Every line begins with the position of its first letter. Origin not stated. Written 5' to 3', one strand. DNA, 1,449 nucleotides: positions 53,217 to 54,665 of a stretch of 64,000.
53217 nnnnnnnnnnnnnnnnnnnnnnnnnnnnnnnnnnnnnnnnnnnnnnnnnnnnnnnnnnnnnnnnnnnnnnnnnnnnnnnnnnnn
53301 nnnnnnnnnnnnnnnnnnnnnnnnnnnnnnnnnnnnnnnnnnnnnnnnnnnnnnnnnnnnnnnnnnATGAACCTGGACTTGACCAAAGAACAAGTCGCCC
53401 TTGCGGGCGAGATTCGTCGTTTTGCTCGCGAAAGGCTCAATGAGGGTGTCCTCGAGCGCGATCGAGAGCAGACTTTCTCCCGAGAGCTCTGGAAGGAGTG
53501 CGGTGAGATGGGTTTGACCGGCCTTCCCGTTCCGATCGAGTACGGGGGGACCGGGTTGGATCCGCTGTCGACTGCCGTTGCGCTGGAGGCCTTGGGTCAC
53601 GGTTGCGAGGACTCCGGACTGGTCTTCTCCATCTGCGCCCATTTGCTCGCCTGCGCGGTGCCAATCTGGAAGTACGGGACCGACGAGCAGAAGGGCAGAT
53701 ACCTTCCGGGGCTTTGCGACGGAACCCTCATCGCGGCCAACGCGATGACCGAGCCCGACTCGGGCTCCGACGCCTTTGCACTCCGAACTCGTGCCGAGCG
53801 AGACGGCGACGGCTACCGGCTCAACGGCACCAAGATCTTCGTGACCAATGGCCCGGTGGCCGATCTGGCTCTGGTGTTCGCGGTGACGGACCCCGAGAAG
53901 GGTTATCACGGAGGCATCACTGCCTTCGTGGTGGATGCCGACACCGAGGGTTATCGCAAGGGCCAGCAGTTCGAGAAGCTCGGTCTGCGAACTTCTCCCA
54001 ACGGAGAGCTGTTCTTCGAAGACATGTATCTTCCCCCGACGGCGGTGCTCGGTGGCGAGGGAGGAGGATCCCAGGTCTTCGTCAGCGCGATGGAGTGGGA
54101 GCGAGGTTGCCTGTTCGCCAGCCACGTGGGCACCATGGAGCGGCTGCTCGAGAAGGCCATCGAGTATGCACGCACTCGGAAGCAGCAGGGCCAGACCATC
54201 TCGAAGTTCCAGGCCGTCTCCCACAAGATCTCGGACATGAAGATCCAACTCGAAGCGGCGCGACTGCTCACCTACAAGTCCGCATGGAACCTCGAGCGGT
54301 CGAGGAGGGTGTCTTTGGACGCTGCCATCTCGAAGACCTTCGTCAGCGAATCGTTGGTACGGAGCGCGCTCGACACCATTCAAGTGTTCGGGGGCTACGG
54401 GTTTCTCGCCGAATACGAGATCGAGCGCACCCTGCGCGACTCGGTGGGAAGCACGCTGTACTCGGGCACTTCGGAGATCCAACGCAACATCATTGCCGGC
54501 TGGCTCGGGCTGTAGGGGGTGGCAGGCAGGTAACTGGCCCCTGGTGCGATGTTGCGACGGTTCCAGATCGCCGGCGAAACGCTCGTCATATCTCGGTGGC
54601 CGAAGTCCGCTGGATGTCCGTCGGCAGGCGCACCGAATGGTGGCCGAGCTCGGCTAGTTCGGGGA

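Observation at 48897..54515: Dlt-like carrier-protein-dependent surface acylation module with fused MBOAT-SGNH protein and an acyl-CoA-dehydrogenase partner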

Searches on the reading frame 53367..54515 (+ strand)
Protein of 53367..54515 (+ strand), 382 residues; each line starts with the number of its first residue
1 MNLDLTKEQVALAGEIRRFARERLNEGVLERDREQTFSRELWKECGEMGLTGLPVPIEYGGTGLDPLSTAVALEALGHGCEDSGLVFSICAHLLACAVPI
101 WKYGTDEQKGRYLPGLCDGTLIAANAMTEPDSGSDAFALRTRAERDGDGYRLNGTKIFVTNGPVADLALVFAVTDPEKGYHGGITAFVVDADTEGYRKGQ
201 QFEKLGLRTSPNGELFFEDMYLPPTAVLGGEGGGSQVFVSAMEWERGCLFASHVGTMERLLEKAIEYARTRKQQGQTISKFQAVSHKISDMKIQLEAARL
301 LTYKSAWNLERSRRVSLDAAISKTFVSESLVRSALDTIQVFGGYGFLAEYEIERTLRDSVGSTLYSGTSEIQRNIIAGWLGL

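Call 7: search_protein_families(library=pfam, proteins=[window:53367-54515:+], max_evalue=0.01)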
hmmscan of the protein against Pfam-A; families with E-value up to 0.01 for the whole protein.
window:53367-54515:+ (382 aa): 5 families
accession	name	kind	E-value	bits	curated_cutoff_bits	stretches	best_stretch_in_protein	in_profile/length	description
PF00441.29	Acyl-CoA_dh_1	-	8.6e-41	140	22.4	1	232-379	1-148/150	Acyl-CoA dehydrogenase, C-terminal domain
PF02771.21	Acyl-CoA_dh_N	-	9.5e-31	106.9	22.9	1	6-119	1-112/113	Acyl-CoA dehydrogenase, N-terminal domain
PF02770.24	Acyl-CoA_dh_M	-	3.7e-25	88.4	33.3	1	125-220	2-97/97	Acyl-CoA dehydrogenase, middle domain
PF08028.16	Acyl-CoA_dh_2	-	1.5e-13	51.6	22.7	1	251-360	5-124/134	Acyl-CoA dehydrogenase, C-terminal domain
PF11794.13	HpaB_N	-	0.0028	17.7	35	0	144-196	172-225/270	4-hydroxyphenylacetate 3-hydroxylase N terminal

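Call 8: search_protein_families(library=ncbifam, proteins=[window:53367-54515:+], max_evalue=0.01)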
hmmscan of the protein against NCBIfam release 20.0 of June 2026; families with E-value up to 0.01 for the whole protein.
window:53367-54515:+ (382 aa): 23 families
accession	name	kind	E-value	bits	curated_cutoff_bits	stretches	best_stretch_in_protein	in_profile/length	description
NF053553.1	prodigi_MBC_PigA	equivalog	5.5e-138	460.2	500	1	1-382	1-381/381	prodigiosin MBC biosynthesis dehydrogenase PigA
NF045652.1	ProlPCPDhRedW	equivalog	2.4e-128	428.1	650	1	11-382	6-375/376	L-prolyl-[peptidyl-carrier protein] dehydrogenase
NF042972.1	AcrlCoAredClosAcrC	equivalog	1e-90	304.2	640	1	1-377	1-373/378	acryloyl-CoA reductase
NF058590.1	AcCoDHFadEBacil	equivalog_domain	7.1e-76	256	600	1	4-379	20-409/586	acyl-CoA dehydrogenase FadE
NF045552.1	GlutCoADH_Des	equivalog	4.1e-73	246.8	470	1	1-377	1-376/387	glutaryl-CoA dehydrogenase Acd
NF043006.1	CyhCrbnylCoADH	equivalog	3.6e-63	213.8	650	1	6-377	5-372/380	cyclohexane-1-carbonyl-CoA dehydrogenase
NF042439.1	SulpropCoADesulf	equivalog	6e-62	209.6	600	1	16-378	4-368/379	3-sulfinopropanoyl-CoA desulfinase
TIGR03207.1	cyc_hxne_CoA_dh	equivalog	1e-56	192.3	575.35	1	5-377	1-368/372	cyclohexanecarboxyl-CoA dehydrogenase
NF008997.0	PRK12341.1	equivalog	1.4e-53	182.3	537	1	1-372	1-368/382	acyl-CoA dehydrogenase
NF002885.1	PRK03354.1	equivalog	8.3e-47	160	540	1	1-372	1-365/378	crotonobetainyl-CoA dehydrogenase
TIGR03203.1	pimD_small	equivalog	2e-37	129.2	652.7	1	35-354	36-350/378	pimeloyl-CoA dehydrogenase small subunit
NF007000.1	PRK09463.1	subfamily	2.7e-33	115.3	600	1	33-346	70-398/726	acyl-CoA dehydrogenase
NF052270.1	Staph_DH_FadE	equivalog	2.1e-32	112.3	600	1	5-377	21-390/400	acyl-CoA dehydrogenase FadE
NF009586.0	PRK13026.1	subfamily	1.9e-31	109.2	608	1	33-344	105-431/777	acyl-CoA dehydrogenase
NF049984.1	Rv1679_FadE16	equivalog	2.7e-26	92.7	600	1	30-369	18-354/371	Rv1679 family acyl-CoA dehydrogenase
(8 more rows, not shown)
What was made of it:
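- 53367..54515 (+): g4: 382-aa ACAD-family flavoenzyme, predicted prolyl-S-carrier-protein dehydrogenase. The catalytic Glu214 lies at 54006-54008, and Ser366 replaces the MCAD-type Glu. NCBIfam PigA 460 bits and RedW 428 bits, both below their equivalog cutoffs (call 8).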

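Call 22: search_solved_structures(query=window:53367-54515:+, max_evalue=1e-20, show_alignments=1)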
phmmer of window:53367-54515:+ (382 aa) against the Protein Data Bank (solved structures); distinct sequences matched with E-value up to 1e-20: 81 (the best 60 are shown).
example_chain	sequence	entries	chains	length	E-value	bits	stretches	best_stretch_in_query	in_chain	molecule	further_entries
4irn_A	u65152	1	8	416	7.3e-113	380.7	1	7-382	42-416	Prolyl-ACP dehydrogenase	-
6cxt_B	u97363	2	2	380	2.4e-97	329.6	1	1-382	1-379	Butyryl-CoA dehydrogenase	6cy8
5zw0_A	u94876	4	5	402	6.5e-96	324.9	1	3-382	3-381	L-prolyl-[peptidyl-carrier protein] dehydrogenase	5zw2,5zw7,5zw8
6af6_A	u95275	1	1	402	4.5e-95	322.2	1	3-382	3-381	L-prolyl-[peptidyl-carrier protein] dehydrogenase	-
5lnx_A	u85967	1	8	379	3.6e-81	276.4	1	5-380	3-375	Acyl-CoA dehydrogenase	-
1buc_A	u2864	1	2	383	1.1e-80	274.9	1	16-378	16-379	BUTYRYL-COA DEHYDROGENASE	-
4l1f_A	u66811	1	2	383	9.9e-80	271.7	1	1-375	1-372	Acyl-CoA dehydrogenase domain protein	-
4kto_A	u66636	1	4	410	8.9e-77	262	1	2-377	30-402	isovaleryl-CoA dehydrogenase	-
5ol2_C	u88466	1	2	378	3.6e-76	260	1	17-380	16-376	Acyl-CoA dehydrogenase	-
4o5m_A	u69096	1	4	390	3.4e-74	253.5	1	1-377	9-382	Isovaleryl-CoA dehydrogenase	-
4m9a_A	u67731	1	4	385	2.4e-73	250.7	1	6-378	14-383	Acyl-CoA dehydrogenase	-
4u83_A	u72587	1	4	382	3.6e-72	246.8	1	6-378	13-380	Acyl-CoA dehydrogenase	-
9w60_A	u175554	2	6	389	1.1e-70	241.9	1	2-380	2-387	Butyryl CoA dehydrogenase apo protein | Butyryl CoA Dehydrogenase with FAD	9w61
1ukw_A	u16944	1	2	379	3.3e-70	240.4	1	3-378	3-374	acyl-CoA dehydrogenase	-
4n5f_A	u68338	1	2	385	1.2e-69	238.5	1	6-378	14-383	Putative acyl-CoA dehydrogenase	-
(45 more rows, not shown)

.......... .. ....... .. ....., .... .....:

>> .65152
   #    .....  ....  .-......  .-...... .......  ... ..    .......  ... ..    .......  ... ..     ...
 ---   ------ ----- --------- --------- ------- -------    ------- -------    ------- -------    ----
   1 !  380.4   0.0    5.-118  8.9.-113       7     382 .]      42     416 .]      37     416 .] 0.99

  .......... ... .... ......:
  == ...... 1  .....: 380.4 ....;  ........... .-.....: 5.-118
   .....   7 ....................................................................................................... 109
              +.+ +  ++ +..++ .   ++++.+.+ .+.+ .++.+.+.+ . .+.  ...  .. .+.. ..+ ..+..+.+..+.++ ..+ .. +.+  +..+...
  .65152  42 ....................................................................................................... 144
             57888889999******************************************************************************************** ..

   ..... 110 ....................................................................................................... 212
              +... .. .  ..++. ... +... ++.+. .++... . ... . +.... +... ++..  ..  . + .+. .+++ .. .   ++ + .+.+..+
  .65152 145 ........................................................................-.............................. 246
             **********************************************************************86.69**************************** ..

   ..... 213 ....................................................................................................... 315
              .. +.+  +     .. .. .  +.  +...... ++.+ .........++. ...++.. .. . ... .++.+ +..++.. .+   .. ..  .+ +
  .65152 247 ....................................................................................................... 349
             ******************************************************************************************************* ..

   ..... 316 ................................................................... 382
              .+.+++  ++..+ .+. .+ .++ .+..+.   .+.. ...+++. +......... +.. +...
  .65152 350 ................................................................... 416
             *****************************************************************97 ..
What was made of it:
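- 53367..54515 (+): PDB: AnaB 4irn 381 bits, Bmp3 6cxt_B 330, PigA 5zw0 325, ordinary ACADs <=276 (call 22).
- On Prolyl-carrier-protein to pyrrolyl cassette (PltF/L/E type): The best PDB hits are AnaB, Bmp3 and PigA (call 22).
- Oxidation: g4 matches PigA and RedW models best (call 8) and AnaB/Bmp3/PigA structures best (call 22). AnaB is the best solved match of g4: 381 bits, against 325-330 for Bmp3 and PigA (call 22).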
